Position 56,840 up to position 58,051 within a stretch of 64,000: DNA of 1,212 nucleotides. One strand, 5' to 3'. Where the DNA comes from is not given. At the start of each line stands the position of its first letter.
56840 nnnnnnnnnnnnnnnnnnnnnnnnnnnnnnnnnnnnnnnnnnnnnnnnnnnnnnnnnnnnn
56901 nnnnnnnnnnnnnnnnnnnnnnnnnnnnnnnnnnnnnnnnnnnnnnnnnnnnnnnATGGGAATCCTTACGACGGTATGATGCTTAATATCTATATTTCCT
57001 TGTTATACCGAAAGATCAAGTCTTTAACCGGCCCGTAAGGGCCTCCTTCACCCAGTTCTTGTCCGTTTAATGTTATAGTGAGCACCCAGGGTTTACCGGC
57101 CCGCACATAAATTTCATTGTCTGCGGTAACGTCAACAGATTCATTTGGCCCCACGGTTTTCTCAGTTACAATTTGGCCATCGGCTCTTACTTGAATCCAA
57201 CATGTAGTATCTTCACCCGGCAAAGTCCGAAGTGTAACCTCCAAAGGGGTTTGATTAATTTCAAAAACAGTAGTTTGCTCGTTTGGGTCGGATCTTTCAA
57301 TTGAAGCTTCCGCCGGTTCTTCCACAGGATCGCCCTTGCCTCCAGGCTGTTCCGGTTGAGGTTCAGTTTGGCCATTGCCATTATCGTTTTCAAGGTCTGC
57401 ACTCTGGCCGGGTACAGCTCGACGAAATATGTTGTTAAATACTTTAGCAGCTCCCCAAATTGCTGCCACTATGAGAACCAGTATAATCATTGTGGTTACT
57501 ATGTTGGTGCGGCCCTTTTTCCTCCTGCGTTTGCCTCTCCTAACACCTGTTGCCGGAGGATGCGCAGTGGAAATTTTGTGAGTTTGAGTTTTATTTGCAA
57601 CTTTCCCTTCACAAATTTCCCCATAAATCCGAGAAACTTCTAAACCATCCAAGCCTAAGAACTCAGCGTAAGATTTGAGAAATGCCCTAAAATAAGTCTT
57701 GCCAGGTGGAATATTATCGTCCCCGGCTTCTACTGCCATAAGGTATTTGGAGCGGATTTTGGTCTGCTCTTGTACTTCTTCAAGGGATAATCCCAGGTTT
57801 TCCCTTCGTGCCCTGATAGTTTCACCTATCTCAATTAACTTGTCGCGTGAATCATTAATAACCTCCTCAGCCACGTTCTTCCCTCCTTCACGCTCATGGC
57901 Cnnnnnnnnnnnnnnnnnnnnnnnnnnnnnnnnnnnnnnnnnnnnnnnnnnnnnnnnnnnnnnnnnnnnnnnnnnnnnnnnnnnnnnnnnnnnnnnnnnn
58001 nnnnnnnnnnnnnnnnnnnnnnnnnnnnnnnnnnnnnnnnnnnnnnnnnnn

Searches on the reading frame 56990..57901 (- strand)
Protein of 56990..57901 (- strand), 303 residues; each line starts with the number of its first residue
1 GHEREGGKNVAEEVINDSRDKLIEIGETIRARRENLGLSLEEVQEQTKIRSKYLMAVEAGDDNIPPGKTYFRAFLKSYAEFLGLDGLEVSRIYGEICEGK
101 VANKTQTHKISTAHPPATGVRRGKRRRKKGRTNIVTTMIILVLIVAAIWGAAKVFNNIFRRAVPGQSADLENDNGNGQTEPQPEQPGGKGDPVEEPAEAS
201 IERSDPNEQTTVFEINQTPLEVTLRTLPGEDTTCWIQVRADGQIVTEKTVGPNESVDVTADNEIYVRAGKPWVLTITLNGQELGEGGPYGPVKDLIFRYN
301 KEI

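Call 54: search_protein_families(library=pfam, proteins=[window:56990-57901:-])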
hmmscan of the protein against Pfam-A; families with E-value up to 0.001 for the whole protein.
window:56990-57901:- (303 aa): 4 families
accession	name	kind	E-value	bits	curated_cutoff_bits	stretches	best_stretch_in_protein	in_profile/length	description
PF13413.12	HTH_25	-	3.8e-18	65.5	24.6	1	29-87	2-60/62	Helix-turn-helix domain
PF13464.11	RodZ_C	-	3.7e-10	40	23.9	1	233-285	7-60/72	RodZ C-terminal domain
PF12844.13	HTH_19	-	2.2e-07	31.1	30.2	1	26-85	1-54/64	Helix-turn-helix domain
PF13560.12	HTH_31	-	4.3e-05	24.2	27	1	24-89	1-61/64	Helix-turn-helix domain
